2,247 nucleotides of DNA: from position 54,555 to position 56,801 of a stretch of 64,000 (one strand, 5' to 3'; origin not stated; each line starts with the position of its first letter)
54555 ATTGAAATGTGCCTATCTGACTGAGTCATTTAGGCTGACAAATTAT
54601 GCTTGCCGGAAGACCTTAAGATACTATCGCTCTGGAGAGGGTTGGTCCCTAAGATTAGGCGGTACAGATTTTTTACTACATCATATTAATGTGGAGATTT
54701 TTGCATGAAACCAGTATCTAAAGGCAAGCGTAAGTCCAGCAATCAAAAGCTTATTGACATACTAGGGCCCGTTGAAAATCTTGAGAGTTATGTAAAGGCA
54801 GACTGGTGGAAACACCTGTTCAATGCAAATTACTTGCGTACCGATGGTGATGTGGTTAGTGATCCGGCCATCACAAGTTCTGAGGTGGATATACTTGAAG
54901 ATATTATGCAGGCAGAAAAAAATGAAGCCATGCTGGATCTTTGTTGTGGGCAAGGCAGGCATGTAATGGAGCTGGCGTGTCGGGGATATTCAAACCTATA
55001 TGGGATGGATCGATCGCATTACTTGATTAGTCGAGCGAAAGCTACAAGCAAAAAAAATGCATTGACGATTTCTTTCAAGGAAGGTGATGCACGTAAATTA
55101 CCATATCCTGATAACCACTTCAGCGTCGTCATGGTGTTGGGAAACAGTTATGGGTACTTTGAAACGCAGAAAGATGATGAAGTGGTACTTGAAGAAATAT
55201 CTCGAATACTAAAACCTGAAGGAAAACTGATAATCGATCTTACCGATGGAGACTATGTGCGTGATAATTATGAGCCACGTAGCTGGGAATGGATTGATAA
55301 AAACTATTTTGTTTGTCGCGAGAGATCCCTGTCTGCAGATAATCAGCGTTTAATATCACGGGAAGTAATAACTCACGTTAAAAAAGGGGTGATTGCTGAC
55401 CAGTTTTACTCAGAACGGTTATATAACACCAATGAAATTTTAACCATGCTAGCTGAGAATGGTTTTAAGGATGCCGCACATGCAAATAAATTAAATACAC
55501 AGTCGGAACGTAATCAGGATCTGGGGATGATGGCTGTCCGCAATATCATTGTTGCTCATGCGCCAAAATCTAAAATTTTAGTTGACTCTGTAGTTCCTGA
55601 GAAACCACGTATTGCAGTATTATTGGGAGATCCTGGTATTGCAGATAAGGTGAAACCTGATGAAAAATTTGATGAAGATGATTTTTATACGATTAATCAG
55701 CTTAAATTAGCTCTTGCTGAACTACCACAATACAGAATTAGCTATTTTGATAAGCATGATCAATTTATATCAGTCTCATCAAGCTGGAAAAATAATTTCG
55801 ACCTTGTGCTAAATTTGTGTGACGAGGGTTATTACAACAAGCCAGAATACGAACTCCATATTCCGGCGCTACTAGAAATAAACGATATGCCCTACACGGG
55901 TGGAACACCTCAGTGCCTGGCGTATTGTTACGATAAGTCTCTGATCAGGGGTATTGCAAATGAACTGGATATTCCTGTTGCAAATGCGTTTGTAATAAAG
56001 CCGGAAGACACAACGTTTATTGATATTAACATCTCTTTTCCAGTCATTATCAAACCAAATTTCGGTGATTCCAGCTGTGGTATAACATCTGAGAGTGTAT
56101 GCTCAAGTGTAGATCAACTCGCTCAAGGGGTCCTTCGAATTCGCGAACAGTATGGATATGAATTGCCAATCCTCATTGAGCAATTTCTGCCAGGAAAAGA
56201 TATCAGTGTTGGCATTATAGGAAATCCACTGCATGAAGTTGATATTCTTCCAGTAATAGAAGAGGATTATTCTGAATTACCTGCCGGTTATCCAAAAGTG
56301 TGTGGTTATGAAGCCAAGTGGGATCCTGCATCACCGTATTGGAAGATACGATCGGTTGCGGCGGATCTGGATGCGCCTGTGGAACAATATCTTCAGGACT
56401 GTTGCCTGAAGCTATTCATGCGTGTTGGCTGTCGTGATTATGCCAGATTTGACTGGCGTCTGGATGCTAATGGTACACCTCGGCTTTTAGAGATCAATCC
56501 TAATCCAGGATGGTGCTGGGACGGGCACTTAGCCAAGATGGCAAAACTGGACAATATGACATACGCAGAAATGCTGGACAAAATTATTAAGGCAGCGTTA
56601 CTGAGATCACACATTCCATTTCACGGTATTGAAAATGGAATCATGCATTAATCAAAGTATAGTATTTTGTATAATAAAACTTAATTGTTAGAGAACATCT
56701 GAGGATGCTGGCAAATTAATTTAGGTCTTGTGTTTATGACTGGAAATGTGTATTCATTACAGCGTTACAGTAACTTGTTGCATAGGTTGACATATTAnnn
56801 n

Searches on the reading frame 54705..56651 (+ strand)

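Call 63: search_protein_families(library=pfam, proteins=[window:54705-56651:+], max_evalue=0.00001)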
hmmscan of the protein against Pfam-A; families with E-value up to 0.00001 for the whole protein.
window:54705-56651:+ (648 aa): 6 families
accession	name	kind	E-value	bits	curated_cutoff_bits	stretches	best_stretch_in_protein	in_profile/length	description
PF07478.18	Dala_Dala_lig_C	-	1e-22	81.1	24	1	432-629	16-204/204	D-ala D-ala ligase C-terminus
PF13649.12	Methyltransf_25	-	3.3e-18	66.6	27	1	77-173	2-97/97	Methyltransferase domain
PF08241.18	Methyltransf_11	-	3.3e-18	66.5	21.2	1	77-177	1-95/95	Methyltransferase domain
PF13847.12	Methyltransf_31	-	4.3e-16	59.3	27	1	71-181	2-113/145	Methyltransferase domain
PF01209.24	Ubie_methyltran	-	1.7e-09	37.8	20.1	1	64-176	39-150/233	ubiE/COQ5 methyltransferase family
PF13489.12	Methyltransf_23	-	1.2e-07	32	27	1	70-198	20-136/164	Methyltransferase domain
